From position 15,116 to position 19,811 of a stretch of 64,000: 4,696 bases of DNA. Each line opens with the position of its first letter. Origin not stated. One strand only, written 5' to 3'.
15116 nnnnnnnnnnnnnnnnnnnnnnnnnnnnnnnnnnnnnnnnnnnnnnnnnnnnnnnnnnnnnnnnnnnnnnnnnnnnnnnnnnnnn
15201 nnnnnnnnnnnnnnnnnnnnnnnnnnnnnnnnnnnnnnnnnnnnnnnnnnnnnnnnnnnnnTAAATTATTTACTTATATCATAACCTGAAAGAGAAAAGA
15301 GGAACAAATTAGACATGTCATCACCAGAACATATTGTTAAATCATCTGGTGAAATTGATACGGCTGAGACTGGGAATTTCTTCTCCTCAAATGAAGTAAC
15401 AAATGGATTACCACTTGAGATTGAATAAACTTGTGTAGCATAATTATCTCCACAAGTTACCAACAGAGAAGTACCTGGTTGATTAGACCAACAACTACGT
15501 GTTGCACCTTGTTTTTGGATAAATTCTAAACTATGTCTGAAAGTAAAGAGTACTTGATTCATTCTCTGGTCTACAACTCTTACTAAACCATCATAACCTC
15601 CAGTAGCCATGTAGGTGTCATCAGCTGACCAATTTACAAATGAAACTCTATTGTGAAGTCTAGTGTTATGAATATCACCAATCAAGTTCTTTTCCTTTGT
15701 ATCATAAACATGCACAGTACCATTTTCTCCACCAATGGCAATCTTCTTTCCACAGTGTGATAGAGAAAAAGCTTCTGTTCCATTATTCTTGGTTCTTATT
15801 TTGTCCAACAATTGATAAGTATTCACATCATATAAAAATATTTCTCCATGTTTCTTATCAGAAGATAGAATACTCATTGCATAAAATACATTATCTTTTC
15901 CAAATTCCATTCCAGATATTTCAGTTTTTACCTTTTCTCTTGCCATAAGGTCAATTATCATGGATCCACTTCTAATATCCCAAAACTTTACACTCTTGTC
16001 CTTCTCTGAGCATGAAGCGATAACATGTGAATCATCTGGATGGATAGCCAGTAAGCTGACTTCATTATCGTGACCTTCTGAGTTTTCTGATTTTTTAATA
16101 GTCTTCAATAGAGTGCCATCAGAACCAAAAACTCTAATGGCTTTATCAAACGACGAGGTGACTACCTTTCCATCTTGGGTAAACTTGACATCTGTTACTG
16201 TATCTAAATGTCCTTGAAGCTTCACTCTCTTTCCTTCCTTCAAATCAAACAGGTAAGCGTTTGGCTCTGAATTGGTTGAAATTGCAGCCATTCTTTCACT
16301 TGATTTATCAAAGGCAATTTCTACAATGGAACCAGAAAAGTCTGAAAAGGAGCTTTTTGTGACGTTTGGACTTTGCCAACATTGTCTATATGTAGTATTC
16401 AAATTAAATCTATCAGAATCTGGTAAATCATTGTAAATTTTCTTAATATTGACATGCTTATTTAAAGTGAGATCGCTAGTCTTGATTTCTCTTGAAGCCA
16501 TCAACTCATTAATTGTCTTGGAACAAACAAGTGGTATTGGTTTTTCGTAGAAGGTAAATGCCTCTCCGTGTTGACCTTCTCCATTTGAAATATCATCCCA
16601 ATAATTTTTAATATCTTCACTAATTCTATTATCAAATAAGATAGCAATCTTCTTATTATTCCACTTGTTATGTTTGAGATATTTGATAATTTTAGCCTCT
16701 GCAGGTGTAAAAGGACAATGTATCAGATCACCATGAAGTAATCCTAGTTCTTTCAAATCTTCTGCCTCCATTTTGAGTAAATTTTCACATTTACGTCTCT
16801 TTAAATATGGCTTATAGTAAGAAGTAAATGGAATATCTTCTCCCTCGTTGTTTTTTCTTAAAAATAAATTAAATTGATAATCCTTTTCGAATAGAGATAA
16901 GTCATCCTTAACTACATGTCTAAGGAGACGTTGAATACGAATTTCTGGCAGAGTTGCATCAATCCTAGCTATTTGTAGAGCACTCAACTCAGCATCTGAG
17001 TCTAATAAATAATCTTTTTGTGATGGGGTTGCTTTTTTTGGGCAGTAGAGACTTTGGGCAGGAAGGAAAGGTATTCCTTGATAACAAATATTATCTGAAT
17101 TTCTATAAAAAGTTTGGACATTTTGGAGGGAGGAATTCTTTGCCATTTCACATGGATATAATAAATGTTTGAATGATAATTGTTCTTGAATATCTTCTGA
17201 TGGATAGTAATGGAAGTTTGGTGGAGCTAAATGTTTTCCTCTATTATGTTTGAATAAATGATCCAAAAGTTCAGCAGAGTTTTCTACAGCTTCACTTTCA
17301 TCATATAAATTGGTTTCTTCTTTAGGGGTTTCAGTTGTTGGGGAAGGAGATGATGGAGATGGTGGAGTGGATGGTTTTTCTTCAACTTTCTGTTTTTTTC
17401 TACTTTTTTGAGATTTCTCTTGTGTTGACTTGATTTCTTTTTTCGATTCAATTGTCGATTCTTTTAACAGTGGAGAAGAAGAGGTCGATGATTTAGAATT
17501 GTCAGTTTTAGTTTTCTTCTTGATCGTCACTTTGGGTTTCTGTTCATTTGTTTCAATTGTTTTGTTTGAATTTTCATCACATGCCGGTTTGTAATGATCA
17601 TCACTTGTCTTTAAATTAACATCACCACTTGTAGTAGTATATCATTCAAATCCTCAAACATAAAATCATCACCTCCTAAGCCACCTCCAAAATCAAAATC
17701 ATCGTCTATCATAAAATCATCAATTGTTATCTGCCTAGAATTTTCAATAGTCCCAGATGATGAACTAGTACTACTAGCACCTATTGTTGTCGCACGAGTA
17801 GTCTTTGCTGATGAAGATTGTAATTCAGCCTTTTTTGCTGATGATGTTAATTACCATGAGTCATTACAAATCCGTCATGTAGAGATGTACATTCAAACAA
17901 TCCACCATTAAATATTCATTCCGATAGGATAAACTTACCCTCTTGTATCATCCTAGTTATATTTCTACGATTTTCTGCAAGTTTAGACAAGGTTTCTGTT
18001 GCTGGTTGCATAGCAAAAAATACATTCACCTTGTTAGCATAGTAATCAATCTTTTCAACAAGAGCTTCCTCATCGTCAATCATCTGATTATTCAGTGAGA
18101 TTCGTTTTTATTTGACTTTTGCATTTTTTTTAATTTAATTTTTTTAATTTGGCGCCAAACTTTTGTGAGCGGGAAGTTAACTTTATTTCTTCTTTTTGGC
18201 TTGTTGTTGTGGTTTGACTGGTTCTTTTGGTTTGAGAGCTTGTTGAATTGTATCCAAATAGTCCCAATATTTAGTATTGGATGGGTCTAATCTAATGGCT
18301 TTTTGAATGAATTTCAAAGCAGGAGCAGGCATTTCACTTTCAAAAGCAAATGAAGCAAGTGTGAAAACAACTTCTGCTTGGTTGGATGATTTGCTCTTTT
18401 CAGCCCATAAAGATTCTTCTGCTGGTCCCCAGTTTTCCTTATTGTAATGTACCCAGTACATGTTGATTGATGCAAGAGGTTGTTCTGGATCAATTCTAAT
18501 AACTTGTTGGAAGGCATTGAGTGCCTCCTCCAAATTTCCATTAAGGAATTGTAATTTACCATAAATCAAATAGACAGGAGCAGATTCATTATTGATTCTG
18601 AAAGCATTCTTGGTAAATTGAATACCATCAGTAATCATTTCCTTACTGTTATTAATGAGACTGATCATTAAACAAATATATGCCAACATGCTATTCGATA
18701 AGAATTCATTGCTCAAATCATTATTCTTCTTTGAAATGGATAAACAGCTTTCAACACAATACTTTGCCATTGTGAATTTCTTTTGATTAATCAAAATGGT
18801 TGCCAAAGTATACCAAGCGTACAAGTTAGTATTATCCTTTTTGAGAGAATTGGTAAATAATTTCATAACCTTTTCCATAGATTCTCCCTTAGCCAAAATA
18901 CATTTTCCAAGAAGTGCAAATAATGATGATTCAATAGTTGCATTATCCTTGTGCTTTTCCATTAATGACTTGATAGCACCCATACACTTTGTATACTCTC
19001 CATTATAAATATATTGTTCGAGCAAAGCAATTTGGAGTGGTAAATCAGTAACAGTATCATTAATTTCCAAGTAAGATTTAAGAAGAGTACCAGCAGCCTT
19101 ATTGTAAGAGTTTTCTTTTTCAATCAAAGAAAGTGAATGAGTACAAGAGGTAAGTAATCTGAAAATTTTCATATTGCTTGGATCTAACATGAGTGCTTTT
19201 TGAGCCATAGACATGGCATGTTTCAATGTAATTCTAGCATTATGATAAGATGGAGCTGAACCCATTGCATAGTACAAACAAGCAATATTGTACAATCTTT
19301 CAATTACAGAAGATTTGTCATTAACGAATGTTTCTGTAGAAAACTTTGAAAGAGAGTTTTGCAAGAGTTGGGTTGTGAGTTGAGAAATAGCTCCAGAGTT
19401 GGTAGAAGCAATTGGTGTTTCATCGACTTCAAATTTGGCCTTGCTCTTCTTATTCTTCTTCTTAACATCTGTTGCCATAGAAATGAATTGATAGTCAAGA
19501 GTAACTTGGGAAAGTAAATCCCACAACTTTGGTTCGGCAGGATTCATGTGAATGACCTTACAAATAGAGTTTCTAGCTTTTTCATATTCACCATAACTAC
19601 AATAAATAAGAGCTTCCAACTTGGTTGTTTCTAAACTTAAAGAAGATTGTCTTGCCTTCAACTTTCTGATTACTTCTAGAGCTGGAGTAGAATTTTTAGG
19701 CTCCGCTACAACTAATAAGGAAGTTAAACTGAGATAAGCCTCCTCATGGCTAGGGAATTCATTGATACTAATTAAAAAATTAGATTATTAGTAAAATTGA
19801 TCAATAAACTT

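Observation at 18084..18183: Perfect E2F-type palindrome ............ in a 98-bp intergenic gap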

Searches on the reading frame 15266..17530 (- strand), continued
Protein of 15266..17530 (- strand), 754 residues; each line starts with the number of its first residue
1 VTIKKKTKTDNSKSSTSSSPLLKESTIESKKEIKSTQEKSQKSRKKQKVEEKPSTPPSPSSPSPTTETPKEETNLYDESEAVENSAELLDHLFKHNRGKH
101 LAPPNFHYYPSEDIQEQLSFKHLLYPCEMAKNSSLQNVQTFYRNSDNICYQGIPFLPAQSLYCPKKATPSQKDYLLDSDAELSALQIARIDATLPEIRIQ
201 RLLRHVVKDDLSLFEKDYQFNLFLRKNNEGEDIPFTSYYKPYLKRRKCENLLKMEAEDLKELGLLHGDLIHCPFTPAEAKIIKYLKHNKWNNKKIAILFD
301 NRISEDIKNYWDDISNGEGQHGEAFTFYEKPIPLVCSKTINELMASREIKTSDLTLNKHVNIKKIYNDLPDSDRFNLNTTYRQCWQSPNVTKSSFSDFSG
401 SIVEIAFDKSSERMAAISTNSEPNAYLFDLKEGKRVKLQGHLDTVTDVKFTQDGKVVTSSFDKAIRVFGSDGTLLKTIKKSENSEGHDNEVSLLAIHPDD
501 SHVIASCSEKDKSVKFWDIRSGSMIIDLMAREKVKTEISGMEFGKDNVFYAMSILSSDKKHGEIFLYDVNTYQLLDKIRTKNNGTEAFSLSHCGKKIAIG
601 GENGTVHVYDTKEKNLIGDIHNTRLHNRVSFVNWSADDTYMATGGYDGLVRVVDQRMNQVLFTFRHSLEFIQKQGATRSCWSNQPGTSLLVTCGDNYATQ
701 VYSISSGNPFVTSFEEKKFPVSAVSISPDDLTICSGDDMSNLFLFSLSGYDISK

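Call 74: search_solved_structures(query=P0014, max_evalue=0.00001, show_alignments=2)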
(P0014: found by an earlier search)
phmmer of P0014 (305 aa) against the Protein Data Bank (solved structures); distinct sequences matched with E-value up to 0.00001: 5.
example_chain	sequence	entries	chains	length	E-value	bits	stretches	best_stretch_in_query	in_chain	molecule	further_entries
1cf7_A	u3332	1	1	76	7.3e-25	91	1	63-131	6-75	PROTEIN (TRANSCRIPTION FACTOR E2F-4)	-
5tuu_B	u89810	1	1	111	3.9e-17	65.7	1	145-247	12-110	Transcription factor E2F4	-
5tuv_B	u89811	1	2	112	1.5e-16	63.8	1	139-247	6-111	Transcription factor E2F5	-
4yo2_A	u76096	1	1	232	6.5e-12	48.6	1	64-130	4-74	Transcription factor E2F8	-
2aze_B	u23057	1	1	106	1.2e-09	41.1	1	147-245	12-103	Transcription factor E2F1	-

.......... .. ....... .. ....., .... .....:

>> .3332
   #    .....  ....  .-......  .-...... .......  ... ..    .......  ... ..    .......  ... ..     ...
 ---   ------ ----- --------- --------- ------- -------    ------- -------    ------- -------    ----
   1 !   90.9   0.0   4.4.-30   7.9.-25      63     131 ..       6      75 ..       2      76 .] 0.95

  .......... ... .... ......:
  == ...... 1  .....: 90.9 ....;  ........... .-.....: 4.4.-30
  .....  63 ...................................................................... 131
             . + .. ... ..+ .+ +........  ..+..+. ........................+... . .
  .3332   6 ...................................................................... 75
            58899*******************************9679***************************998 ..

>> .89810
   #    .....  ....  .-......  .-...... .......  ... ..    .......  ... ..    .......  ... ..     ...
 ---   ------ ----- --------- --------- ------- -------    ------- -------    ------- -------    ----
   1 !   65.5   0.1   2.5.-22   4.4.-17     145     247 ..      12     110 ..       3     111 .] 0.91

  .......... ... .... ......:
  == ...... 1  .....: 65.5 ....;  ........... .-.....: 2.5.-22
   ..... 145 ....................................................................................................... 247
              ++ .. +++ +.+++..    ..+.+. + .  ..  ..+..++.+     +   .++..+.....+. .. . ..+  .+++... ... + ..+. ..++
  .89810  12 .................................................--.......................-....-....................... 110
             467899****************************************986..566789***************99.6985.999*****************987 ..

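Call 75: search_solved_structures(query=P0015, max_evalue=0.00001, show_alignments=1)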
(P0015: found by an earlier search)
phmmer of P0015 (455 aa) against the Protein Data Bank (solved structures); distinct sequences matched with E-value up to 0.00001: 2.
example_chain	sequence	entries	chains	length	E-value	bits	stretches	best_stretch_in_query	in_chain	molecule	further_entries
1cf7_B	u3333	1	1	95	7.8e-28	101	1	217-296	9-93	PROTEIN (TRANSCRIPTION FACTOR DP-2)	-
2aze_A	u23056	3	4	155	3.5e-18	69.2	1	298-401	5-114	Transcription factor Dp-1 | Transcription factor DP1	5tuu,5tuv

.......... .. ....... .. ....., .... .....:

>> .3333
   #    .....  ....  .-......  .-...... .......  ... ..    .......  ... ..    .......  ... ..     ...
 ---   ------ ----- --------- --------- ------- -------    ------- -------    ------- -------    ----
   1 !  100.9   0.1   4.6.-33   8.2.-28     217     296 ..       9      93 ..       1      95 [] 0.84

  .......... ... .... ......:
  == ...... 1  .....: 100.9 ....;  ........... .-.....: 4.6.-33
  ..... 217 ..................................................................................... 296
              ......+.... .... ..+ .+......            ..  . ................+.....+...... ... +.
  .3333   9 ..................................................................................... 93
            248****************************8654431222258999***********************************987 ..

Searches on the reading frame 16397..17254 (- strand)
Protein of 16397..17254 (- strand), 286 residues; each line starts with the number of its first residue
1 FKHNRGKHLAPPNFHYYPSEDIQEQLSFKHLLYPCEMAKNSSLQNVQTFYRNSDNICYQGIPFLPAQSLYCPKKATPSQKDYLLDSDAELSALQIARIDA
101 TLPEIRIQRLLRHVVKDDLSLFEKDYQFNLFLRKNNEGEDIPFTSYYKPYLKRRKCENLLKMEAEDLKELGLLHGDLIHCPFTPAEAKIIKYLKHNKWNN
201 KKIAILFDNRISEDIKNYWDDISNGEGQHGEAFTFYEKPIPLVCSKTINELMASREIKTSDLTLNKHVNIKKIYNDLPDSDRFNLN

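Call 58: search_protein_representatives(alignment_id=A2)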
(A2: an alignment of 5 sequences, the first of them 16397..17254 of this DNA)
Query: 5 sequences, 303 profile positions. Proteins with E-value up to 0.001 (for the whole library): 7; up to 1e-10: 4; up to 1e-30: 3. The best 7 are listed.
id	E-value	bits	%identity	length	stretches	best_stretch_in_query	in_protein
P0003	3.1e-167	572.0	-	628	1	1-303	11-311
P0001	1.3e-156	537.1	-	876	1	2-303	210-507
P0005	1.8e-127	441.4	-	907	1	8-303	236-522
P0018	7.6e-12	61.7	-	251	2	150-206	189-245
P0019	3.0e-04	36.8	-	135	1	126-200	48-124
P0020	4.4e-04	36.2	-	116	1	142-235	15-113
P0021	7.3e-04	35.5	-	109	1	157-204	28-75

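Call 67: predict_structure(alignment_id=A2)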
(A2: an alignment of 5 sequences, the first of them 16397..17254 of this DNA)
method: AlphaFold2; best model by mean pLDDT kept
length: 286 residues; sequences in the alignment: 5
mean_pLDDT: 52.2   pTM: 0.45
mean pLDDT of the five models: 52.2, 43.9, 39.5, 36.7, 34.3
residues with pLDDT >= 90: 11; 70-90: 58; 50-70: 61; < 50: 156
segments of 3 or more residues with pLDDT < 50: 1-101, 144-146, 230-232, 236-252, 256-286
pLDDT, mean of each block of 10 residues (from residue 1): 28 30 27 27 24 28 30 37 42 38 66 85 84 63 54 68 69 56 76 92 80 80 65 47 43 48 41 43 35
secondary structure, 60 per line:
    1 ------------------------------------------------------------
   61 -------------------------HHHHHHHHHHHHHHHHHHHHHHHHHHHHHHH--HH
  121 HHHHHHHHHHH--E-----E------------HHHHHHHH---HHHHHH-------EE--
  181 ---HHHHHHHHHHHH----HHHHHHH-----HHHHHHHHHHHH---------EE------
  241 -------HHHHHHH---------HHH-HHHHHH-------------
elements in order: H86-116 H119-131 H153-160 H164-169 H184-195 H200-206 H212-223 H248-254 H268-273

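Call 69: fold_search(model_id=the predicted structure, library=pdb)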
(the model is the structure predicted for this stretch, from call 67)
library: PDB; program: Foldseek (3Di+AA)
matches with E <= 10: 70; with E <= 0.001: 0
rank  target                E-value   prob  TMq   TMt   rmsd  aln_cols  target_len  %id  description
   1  7rut_E                1.7e+00  0.04  0.12  0.16  15.3       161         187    9  Structure of Human ATP:Cobalamin Adenosyltransferase R190C bound to ATP (released 2021-11-24)
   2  7ruv_C                2.1e+00  0.02  0.11  0.17  15.2       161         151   10  Structure of Human ATP:Cobalamin Adenosyltransferase E193K bound to adenosylcobalamin (released 2021-11-24)
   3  7ruu_A                2.3e+00  0.02  0.11  0.17  15.2       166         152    9  Structure of Human ATP:Cobalamin Adenosyltransferase R190C bound to adenosylcobalamin (released 2021-11-24)
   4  9by5_A                2.5e+00  0.06  0.15  0.17  11.6       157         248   13  Crystal Structure of RT-PhyR (ruthe_01174) (released 2025-05-21)
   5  2khm_MODEL_1_A        2.6e+00  0.03  0.12  0.19  18.8       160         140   10  Structure of the C-terminal non-repetitive domain of the spider dragline silk protein ADF-3 (released 2010-04-14)
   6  9dbp_B                2.8e+00  0.06  0.14  0.29  23.6       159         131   11  Crystal structure of the LSD1/CoREST histone demethylase in complex with the cofactor FAD and the inhibitor GSK690 (released 2025-09-17)
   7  9by5_B                2.8e+00  0.06  0.16  0.17  12.5       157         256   14  Crystal Structure of RT-PhyR (ruthe_01174) (released 2025-05-21)
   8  2idx_A                2.8e+00  0.02  0.11  0.16  16.2       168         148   11  Structure of Human ATP:Cobalamin adenosyltransferase bound to ATP. (released 2007-02-06)
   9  6sdk_A                2.9e+00  0.10  0.13  0.18   8.4        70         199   20  Crystal structure of bacterial ParB dimer bound to CDP (released 2019-10-23)
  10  5yhy                  2.9e+00  0.04  0.12  0.21  18.5       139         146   13  Structure of Lactococcus lactis ZitR, C30S mutant (released 2017-12-06)
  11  7wju_B                3.5e+00  0.03  0.10  0.13  17.6       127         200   12  Cryo-EM structure of the AsCas12f1-sgRNAv1-dsDNA ternary complex (released 2023-01-18)
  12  1wvt_A                3.5e+00  0.02  0.11  0.16  15.5       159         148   15  Crystal structure of uncharacterized protein ST2180 from Sulfolobus tokodaii (released 2006-01-03)
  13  3ke4_A                3.7e+00  0.02  0.12  0.16  15.6       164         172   11  Crystal structure of a PduO-Type ATP:Cob(I)alamin adenosyltransferase from Bacillus cereus (released 2010-10-20)
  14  2idx_B                3.7e+00  0.02  0.11  0.15  15.8       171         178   10  Structure of Human ATP:Cobalamin adenosyltransferase bound to ATP. (released 2007-02-06)
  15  3ke4_C                4.2e+00  0.01  0.11  0.15  15.5       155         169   13  Crystal structure of a PduO-Type ATP:Cob(I)alamin adenosyltransferase from Bacillus cereus (released 2010-10-20)
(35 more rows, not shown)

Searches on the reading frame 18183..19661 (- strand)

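Call 12: search_protein_families(library=pfam, proteins=[window:18183-19661:-])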
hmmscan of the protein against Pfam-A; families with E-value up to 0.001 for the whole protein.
window:18183-19661:- (492 aa): 14 families
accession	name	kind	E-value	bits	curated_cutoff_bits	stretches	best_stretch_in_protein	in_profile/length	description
PF07719.23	TPR_2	-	1.5e-16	59.5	27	1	363-393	3-33/34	Tetratricopeptide repeat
PF00515.34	TPR_1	-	2.1e-15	56.2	27.8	1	368-393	8-33/34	Tetratricopeptide repeat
PF13181.12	TPR_8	-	1.4e-14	53.4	25.7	0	361-393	1-33/34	Tetratricopeptide repeat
PF13428.12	TPR_14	-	4.4e-14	52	23.5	0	363-397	3-37/44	Tetratricopeptide repeat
PF14559.12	TPR_19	-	9.5e-14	51.9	25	0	348-396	12-60/68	Tetratricopeptide repeat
PF23914.1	TPR_CcmH_CycH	-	1.7e-09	38.2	42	0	364-461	53-153/158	Cytochrome c-type biogenesis protein H TPR domain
PF13414.12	TPR_11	-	3.3e-09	36.7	26.8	1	368-397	1-30/42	TPR repeat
PF22860.2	DUF7017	-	8.8e-07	29.4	27.5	0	255-302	10-58/141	Domain of unknown function (DUF7017)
PF13431.12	TPR_17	-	1.6e-06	28.4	24.4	0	268-300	1-33/34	Tetratricopeptide repeat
PF13424.12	TPR_12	-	1.7e-06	28.6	30.1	0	362-392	46-76/77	Tetratricopeptide repeat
PF12895.13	ANAPC3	-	5.6e-06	27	27.2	0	239-304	18-80/82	Anaphase-promoting complex, cyclosome, subunit 3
PF13174.12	TPR_6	-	8.7e-05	23.4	26.3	0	364-392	3-31/33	Tetratricopeptide repeat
PF13429.12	TPR_15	-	0.00011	22.2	26.2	0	358-457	143-242/280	Tetratricopeptide repeat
PF25063.1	ARM_TT21_C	-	0.00056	20.3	35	0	238-386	13-154/209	Tetratricopeptide repeat protein 21 C-terminal ARM domain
